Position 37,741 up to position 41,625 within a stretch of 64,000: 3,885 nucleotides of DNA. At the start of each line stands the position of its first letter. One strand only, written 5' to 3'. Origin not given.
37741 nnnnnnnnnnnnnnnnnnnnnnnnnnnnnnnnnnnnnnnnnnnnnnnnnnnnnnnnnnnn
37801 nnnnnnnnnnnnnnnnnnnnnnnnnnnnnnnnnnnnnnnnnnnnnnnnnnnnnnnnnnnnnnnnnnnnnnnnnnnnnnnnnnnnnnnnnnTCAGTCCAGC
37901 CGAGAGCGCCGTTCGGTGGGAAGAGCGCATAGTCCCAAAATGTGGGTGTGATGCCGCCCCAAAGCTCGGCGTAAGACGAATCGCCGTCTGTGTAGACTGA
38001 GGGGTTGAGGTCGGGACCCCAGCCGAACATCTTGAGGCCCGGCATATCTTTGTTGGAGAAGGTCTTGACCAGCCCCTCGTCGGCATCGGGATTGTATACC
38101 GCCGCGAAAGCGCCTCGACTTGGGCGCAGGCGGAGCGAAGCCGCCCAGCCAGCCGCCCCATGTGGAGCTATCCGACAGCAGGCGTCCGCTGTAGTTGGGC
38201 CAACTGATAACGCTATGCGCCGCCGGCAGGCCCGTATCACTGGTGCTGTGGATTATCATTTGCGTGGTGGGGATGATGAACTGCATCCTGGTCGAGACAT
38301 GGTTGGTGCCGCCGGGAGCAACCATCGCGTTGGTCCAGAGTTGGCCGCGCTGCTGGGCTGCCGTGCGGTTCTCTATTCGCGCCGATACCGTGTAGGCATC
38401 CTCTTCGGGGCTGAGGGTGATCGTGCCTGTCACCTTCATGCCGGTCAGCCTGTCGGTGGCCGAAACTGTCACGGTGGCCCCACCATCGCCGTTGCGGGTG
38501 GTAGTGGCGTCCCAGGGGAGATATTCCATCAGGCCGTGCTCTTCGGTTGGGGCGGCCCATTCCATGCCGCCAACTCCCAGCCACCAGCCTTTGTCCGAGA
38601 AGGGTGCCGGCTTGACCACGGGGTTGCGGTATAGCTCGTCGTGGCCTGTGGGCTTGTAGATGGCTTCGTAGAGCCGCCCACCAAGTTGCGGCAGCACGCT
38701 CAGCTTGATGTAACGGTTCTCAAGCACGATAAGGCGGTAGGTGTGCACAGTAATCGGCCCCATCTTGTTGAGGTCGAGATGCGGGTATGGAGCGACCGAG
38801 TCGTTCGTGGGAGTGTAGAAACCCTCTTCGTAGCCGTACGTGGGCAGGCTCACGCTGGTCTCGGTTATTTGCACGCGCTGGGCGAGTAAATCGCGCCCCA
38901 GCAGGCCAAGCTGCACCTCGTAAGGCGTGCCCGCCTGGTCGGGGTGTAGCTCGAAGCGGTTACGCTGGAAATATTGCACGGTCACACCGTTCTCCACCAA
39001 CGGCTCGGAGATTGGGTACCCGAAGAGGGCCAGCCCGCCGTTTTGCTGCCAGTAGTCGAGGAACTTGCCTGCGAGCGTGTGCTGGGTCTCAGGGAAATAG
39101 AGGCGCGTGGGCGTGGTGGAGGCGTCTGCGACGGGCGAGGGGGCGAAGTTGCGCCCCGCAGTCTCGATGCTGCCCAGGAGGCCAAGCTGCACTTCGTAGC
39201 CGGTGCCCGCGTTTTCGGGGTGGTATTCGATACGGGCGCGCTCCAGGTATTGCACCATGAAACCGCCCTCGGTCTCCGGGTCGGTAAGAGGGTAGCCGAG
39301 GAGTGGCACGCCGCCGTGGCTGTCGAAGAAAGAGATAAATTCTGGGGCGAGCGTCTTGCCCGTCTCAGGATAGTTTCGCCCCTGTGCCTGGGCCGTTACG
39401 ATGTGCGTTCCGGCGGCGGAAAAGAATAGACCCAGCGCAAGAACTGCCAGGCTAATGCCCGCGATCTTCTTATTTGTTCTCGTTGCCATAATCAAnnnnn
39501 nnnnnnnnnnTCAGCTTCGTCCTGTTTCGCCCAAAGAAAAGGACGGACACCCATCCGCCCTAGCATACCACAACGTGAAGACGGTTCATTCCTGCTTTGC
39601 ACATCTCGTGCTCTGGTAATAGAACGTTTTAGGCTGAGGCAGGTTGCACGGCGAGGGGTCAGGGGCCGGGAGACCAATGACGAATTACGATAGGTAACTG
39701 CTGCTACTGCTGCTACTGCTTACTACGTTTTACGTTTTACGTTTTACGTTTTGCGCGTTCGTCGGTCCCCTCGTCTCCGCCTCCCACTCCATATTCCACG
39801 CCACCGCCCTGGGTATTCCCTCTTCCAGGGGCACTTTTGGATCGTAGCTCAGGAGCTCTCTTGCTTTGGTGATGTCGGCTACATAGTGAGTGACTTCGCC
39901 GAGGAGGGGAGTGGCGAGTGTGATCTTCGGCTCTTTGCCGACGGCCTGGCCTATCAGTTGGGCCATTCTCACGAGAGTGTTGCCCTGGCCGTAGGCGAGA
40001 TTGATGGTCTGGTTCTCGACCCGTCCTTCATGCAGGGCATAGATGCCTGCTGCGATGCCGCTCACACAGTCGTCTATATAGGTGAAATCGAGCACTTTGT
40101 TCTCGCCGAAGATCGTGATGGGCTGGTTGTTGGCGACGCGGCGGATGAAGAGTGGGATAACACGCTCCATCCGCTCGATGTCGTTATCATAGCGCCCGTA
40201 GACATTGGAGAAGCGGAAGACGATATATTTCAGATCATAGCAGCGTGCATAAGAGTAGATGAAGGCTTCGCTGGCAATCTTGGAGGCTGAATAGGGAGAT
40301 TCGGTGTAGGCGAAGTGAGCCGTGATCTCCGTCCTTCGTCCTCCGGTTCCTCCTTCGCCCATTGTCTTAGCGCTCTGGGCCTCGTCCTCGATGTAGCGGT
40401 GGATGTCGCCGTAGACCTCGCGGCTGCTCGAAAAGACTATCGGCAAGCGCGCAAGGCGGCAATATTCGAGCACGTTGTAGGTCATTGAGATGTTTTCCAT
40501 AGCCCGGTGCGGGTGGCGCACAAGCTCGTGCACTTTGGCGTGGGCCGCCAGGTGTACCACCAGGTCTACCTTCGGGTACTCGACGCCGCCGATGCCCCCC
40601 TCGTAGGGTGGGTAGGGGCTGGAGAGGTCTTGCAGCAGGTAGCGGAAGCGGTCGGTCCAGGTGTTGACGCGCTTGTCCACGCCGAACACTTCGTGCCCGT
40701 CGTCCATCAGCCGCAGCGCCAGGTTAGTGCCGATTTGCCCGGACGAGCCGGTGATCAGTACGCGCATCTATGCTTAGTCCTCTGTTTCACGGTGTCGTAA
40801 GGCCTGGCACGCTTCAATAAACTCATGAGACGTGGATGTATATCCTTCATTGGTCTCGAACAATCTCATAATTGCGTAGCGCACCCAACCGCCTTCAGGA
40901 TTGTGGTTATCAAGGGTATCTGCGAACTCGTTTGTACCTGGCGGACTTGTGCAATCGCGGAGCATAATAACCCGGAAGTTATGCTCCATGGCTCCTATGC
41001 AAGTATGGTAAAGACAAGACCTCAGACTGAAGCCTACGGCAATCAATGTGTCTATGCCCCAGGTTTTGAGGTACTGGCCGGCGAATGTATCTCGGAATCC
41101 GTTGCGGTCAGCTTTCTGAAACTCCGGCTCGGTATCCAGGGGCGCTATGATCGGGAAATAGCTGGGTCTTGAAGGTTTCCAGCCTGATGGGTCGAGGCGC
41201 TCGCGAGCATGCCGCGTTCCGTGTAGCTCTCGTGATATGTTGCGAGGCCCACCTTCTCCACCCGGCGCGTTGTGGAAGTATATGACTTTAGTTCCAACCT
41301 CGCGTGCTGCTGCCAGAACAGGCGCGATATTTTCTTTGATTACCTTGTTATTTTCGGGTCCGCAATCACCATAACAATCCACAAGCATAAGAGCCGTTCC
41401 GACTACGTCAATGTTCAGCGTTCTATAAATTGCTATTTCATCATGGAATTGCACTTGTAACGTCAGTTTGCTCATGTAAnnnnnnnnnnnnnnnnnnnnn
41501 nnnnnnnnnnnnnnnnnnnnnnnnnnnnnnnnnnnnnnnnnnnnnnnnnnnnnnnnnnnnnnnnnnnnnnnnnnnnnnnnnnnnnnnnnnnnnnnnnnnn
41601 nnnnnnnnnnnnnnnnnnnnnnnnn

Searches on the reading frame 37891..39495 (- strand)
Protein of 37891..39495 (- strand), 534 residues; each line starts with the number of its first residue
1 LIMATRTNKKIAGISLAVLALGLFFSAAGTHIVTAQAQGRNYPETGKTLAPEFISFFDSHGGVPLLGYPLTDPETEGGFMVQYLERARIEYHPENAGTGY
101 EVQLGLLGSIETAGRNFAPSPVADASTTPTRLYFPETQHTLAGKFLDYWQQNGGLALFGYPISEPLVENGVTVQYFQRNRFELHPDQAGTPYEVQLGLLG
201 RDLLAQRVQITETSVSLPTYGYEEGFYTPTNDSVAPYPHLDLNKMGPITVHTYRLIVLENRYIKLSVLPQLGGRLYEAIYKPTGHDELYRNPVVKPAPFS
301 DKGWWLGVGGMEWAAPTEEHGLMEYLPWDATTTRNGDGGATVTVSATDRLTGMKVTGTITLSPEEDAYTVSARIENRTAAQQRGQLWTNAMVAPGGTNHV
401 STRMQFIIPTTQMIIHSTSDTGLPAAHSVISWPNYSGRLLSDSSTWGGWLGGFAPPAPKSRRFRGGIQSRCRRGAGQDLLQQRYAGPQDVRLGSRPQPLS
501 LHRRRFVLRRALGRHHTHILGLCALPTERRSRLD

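Call 3: search_protein_families(library=pfam, proteins=[window:37891-39495:-], max_evalue=1)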
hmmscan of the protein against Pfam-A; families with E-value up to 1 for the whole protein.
window:37891-39495:- (534 aa): 4 families
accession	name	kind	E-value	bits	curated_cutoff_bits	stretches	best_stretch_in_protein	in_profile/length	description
PF17128.10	DUF5107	-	1.2e-20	74.2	24.4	1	236-419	8-183/310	Domain of unknown function (DUF5107)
PF16875.11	Glyco_hydro_36N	-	0.01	15.8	27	1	334-379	96-138/253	Glycosyl hydrolase family 36 N-terminal domain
PF14315.11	DUF4380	-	0.18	11.1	29.4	0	256-277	4-25/295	Domain of unknown function (DUF4380)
PF13004.13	BACON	-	0.46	10.9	25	1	333-370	16-54/61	Putative binding domain, N-terminal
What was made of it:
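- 37617..39495 (-): g3 gene: signal peptide, module, DUF5107 (about 38239-38790). The reading frame breaks at about 38100-38150. Pfam DUF5107 E 1.2e-20 (call 3).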

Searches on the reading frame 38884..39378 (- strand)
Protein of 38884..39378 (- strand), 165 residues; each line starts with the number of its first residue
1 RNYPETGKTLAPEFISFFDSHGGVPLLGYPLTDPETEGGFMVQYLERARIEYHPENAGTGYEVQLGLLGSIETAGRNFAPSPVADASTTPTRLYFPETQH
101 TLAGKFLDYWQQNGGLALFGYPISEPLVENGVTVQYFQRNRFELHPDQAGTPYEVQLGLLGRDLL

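Call 81: find_homologous_proteins(query=window:38884-39378:-, max_evalue=0.00001)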
Query window:38884-39378:- (165 aa): 542 proteins with E <= 0.00001 among 615 candidates; the best 120 are listed.
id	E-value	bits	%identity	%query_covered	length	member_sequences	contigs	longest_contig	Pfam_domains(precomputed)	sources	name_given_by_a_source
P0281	9.5e-76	271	72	94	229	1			-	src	-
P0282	1.0e-73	265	80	88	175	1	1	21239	-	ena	-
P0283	7.9e-69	249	53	98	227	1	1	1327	-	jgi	jgi:hypothetical protein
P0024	6.8e-66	239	54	98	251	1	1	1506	PF13620.13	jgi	jgi:hypothetical protein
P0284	8.2e-65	236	55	98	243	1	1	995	-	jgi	jgi:hypothetical protein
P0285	2.6e-64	234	53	96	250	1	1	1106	-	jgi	jgi:hypothetical protein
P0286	2.8e-64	234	55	92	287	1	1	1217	-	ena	-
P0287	1.1e-62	229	51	98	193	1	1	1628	-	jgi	jgi:hypothetical protein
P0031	2.1e-62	228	54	95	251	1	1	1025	-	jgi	jgi:hypothetical protein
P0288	2.5e-62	228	51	92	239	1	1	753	-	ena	-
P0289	1.6e-60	222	50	93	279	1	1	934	PF01520.24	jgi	jgi:hypothetical protein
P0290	3.2e-60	221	54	98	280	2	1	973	-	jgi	jgi:hypothetical protein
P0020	7.3e-60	220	52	99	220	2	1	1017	-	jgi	jgi:hypothetical protein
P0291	8.7e-60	219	71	87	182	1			-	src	-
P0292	4.4e-58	214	70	84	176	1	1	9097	-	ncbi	ncbi:MAG: L,D-transpeptidase, partial [Chloroflexia bacterium]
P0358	5.2e-43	165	45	100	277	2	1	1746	PF08310.18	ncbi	-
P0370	1.0e-40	157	54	97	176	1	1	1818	PF08310.18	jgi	-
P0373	2.0e-40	156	46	99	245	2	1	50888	PF08310.18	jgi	-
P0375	2.6e-40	156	43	99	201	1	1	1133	PF08310.18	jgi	jgi:hypothetical protein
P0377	3.7e-40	155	43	99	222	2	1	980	PF08310.18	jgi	jgi:hypothetical protein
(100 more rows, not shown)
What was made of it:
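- Partners include an L,D-transpeptidase, a protein with Pfam PF01520 and peptidase S8 (call 81).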

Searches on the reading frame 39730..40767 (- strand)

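Call 70: search_protein_families(library=pfam, proteins=[window:39730-40767:-], max_evalue=0.00001)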
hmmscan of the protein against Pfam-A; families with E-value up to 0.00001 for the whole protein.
window:39730-40767:- (345 aa): 6 families
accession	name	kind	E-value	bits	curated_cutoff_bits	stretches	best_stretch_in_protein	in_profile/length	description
PF01370.27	Epimerase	-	2.6e-40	138.8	20.9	1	3-248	1-231/240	NAD dependent epimerase/dehydratase family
PF16363.11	GDP_Man_Dehyd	-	1.1e-31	111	27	1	4-319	1-330/332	GDP-mannose 4,6 dehydratase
PF04321.23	RmlD_sub_bind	-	2.4e-11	43.7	27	1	1-129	1-117/287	RmlD substrate binding domain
PF07993.18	NAD_binding_4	-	1.2e-10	41.4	20.1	1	66-236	88-256/258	Male sterility protein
PF02719.21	Polysacc_synt_2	-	3.8e-07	30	20.2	0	159-241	138-216/293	Polysaccharide biosynthesis protein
PF01073.25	3Beta_HSD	-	8.5e-07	28.7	22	1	4-235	1-222/280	3-beta hydroxysteroid dehydrogenase/isomerase family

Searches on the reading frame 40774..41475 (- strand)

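Call 70: search_protein_families(library=pfam, proteins=[window:40774-41475:-], max_evalue=0.00001)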
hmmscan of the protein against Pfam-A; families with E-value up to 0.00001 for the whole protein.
window:40774-41475:- (233 aa): 1 family
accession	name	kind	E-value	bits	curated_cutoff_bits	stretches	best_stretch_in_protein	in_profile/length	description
PF00857.26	Isochorismatase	-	7e-17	62.5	27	1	35-198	9-170/175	Isochorismatase domain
